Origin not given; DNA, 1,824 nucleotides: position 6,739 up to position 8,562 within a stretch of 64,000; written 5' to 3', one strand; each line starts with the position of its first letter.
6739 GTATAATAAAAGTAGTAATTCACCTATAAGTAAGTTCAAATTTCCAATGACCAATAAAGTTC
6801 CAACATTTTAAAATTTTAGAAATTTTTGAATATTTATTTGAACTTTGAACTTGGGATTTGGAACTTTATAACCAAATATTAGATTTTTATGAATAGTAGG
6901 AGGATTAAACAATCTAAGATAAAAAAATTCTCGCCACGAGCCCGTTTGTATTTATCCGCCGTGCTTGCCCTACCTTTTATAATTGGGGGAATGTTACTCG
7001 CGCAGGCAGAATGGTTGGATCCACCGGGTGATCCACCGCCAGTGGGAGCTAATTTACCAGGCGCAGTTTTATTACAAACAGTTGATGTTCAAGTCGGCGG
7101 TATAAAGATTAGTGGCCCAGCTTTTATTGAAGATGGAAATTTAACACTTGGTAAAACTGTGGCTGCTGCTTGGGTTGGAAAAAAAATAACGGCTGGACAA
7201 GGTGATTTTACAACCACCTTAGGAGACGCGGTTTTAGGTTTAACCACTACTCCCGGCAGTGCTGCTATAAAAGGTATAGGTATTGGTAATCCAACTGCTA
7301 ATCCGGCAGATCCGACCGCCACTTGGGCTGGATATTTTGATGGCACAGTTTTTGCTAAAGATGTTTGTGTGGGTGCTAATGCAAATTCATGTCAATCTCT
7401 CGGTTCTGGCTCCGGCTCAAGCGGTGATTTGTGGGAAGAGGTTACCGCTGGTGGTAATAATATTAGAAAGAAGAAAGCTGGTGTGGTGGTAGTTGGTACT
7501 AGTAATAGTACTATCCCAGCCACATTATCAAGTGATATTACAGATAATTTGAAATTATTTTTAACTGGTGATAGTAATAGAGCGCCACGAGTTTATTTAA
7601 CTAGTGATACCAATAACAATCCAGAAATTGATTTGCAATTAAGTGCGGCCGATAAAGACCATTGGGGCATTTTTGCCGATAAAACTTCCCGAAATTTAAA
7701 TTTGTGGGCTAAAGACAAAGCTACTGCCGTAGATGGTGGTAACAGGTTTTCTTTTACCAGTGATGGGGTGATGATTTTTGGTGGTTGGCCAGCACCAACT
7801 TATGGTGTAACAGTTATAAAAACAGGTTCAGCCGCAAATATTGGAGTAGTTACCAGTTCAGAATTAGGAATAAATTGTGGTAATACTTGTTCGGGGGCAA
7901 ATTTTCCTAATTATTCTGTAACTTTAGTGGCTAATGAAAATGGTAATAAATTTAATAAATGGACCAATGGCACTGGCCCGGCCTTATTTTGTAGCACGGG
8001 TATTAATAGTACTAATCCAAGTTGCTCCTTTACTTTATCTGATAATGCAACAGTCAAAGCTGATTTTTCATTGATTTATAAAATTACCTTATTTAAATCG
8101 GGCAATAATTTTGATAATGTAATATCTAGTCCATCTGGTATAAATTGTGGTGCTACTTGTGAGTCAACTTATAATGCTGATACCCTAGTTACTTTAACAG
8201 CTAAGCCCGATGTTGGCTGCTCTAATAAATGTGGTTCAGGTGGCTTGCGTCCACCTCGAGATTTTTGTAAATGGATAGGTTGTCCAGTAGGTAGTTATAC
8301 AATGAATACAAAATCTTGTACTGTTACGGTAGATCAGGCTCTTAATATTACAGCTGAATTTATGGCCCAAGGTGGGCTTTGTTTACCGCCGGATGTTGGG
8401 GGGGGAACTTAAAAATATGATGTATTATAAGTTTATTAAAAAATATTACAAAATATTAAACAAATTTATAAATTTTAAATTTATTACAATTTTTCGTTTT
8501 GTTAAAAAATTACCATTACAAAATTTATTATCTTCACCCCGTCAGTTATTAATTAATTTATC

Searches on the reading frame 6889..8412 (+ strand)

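Call 8: search_protein_families(library=pfam, proteins=[window:6889-8412:+], max_evalue=0.001)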
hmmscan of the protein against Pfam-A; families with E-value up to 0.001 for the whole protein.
window:6889-8412:+ (507 aa): 1 family
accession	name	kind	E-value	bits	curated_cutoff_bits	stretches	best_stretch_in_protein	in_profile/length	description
PF18998.6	Flg_new_2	-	1.1e-06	29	23.6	0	333-395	14-71/73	Divergent InlB B-repeat domain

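Call 108: search_protein_families(library=phrogs, proteins=[window:6889-8412:+], max_evalue=0.001)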
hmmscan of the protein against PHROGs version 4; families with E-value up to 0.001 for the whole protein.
window:6889-8412:+ (507 aa): 0 families
